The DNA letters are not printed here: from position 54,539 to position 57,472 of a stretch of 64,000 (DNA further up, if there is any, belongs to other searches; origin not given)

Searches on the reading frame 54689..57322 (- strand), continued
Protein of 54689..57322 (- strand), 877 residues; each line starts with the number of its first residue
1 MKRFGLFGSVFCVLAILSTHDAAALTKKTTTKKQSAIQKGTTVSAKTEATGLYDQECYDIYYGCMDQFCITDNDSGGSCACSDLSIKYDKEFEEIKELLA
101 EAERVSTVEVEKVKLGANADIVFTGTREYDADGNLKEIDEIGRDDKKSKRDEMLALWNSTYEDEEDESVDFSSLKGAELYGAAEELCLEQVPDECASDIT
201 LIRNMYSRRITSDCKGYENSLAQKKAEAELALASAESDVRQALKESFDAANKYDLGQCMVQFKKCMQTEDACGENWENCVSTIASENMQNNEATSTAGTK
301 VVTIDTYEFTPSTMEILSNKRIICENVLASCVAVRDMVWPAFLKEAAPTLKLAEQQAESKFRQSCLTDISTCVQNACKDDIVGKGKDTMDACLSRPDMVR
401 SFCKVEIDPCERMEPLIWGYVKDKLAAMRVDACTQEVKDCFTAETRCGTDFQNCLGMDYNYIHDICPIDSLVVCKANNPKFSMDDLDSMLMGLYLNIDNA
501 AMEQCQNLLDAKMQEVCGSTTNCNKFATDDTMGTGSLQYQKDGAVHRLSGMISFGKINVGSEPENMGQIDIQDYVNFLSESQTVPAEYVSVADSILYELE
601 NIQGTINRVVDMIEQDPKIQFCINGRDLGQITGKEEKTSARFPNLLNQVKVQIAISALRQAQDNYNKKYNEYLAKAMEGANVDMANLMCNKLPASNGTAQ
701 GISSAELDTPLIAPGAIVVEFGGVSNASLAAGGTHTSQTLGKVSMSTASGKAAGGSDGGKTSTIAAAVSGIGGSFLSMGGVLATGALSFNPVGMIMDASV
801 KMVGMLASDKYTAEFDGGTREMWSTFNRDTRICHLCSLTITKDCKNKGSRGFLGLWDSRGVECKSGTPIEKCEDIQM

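Call 67: list_cluster_members(proteins=[P0282, P0351, P0371, P0374, P0387, P0337, P0291, P0302, P0317, P0290])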
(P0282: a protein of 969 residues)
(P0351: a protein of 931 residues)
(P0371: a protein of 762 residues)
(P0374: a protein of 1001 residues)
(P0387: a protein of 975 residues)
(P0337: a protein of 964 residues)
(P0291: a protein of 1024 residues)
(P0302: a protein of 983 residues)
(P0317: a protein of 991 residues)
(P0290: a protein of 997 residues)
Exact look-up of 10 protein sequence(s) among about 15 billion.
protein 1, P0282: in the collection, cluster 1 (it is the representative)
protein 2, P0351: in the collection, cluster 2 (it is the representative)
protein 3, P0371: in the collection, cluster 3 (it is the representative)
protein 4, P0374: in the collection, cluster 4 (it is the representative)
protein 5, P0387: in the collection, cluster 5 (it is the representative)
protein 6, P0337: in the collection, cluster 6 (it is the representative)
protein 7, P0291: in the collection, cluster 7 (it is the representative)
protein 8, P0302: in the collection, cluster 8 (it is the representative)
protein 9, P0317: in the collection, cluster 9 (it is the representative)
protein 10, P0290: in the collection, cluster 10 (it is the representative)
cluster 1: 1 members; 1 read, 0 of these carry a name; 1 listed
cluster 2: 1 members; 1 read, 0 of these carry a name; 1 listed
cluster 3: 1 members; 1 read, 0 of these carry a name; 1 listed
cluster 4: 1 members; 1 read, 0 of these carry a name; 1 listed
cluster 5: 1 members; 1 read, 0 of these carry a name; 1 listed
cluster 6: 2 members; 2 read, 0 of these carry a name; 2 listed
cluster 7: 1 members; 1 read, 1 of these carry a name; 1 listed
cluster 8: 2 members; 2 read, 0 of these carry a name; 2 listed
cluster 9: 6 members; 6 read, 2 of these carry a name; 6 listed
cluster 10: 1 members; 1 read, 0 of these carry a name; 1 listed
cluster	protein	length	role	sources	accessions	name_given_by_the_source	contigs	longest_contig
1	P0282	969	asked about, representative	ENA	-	-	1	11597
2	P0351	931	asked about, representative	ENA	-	-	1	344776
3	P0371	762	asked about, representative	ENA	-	-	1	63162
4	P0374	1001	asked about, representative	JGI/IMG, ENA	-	-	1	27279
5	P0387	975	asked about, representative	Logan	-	-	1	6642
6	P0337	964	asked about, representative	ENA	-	-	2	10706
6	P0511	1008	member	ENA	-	-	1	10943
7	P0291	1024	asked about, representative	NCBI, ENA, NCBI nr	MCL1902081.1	MAG: hypothetical protein FWG18_00445 [Alphaproteobacteria bacterium] | hypothetical protein [Alphaproteobacteria bacterium]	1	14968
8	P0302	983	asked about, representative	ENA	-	-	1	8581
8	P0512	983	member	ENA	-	-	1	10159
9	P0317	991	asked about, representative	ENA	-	-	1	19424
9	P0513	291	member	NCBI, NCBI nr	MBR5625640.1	MAG: hypothetical protein IKW67_02570, partial [Alphaproteobacteria bacterium] | hypothetical protein [Alphaproteobacteria bacterium]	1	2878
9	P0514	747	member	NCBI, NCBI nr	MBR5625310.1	MAG: hypothetical protein IKW67_00830, partial [Alphaproteobacteria bacterium] | hypothetical protein [Alphaproteobacteria bacterium]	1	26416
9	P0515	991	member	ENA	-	-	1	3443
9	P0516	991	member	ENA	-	-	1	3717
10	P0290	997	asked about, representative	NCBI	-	-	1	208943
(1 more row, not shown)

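Call 68: find_encoding_contigs(protein=P0351, flank=10000, max_places=2)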
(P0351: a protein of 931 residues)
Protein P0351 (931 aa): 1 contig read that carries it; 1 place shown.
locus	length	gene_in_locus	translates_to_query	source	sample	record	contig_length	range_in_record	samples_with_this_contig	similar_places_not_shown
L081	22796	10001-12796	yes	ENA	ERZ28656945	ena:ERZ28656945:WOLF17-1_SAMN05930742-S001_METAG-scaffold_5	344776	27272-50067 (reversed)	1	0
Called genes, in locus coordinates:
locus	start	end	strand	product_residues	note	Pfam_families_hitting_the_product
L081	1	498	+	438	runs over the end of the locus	PF00344:SecY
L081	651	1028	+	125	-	PF00416:Ribosomal_S13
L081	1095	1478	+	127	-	PF00411:Ribosomal_S11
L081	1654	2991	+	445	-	-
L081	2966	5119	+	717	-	-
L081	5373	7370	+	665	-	PF07562:NCD3G (faint), PF07699:Ephrin_rec_like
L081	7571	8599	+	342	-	PF01193:RNA_pol_L, PF01000:RNA_pol_A_bac, PF03118:RNA_pol_A_CTD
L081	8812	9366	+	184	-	PF01196:Ribosomal_L17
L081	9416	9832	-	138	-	-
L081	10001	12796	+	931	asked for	-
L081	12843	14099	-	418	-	-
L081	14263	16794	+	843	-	-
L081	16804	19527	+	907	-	-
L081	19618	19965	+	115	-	PF04480:DUF559, PF18741:MTES_1575 (weak)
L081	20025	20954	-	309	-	-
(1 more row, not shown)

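Call 70: search_protein_families(library=pfam, proteins=[P0243, P0277, P0265, P0268, P0273, P0297, P0327, P0329], max_evalue=0.01)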
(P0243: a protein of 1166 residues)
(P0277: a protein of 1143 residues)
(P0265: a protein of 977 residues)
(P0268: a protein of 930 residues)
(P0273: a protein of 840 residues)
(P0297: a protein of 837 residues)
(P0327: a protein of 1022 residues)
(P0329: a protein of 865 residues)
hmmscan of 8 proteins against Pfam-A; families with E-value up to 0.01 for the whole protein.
P0243 (1166 aa): 1 family
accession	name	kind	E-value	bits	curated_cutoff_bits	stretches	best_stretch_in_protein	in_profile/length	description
PF24634.1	DUF7631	-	0.00025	21.9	27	0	827-841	3-17/50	Domain of unknown function (DUF7631)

P0277 (1143 aa): 0 families

P0265 (977 aa): 0 families

P0268 (930 aa): 0 families

P0273 (840 aa): 0 families

P0297 (837 aa): 0 families

P0327 (1022 aa): 0 families

P0329 (865 aa): 0 families

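Call 77: search_protein_families(library=phrogs, proteins=[window:54689-57322:-], max_evalue=0.01)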
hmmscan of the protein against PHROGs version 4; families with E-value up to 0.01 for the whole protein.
window:54689-57322:- (877 aa): 0 families

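Call 89: find_encoding_contigs(protein=P0290, flank=10000, max_places=1)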
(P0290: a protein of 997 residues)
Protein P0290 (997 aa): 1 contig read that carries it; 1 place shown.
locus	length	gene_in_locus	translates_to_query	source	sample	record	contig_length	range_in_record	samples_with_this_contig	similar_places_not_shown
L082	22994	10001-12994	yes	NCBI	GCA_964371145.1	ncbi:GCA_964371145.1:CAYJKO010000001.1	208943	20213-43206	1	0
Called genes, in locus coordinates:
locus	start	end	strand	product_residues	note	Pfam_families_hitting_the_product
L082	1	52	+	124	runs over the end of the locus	PF00238:Ribosomal_L14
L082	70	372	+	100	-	PF00467:KOW (weak), PF17136:ribosomal_L24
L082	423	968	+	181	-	PF00281:Ribosomal_L5, PF00673:Ribosomal_L5_C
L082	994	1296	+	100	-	PF00253:Ribosomal_S14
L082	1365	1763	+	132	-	PF00410:Ribosomal_S8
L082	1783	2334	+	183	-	PF00347:Ribosomal_L6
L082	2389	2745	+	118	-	PF00861:Ribosomal_L18p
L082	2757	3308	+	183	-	PF00333:Ribosomal_S5, PF03719:Ribosomal_S5_C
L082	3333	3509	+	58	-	PF00327:Ribosomal_L30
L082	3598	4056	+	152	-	PF00828:Ribosomal_L27A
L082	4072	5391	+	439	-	PF00344:SecY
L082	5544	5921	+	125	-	PF00416:Ribosomal_S13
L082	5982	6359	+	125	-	PF00411:Ribosomal_S11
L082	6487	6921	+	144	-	-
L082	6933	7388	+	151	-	PF12796:Ank_2 (weak)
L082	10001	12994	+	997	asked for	-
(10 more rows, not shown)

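Call 90: find_encoding_contigs(protein=P0366, flank=10000, max_places=1)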
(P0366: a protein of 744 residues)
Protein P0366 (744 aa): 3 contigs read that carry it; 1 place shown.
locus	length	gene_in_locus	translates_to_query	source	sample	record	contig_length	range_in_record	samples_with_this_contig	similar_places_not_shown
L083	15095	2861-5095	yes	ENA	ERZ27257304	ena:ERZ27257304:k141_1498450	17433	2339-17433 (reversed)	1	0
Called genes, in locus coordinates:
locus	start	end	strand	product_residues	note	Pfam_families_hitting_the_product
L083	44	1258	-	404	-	PF22148:Fervidolysin_NPro-like, PF00082:Peptidase_S8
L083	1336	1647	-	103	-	-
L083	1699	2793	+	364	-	PF01699:Na_Ca_ex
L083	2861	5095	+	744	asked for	-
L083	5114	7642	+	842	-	-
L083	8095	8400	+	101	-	-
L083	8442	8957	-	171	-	PF02195:ParB_N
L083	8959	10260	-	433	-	PF01507:PAPS_reduct, PF11922:DUF3440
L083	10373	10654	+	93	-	-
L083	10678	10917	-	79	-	PF01176:eIF-1a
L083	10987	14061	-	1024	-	-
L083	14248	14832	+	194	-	PF00574:CLP_protease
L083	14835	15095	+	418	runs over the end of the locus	PF06689:zf-C4_ClpX, PF00493:MCM, PF01078:Mg_chelatase (faint), PF05496:RuvB_N (weak), PF00004:AAA, PF07724:AAA_2, PF07728:AAA_5 (weak), PF10431:ClpB_D2-small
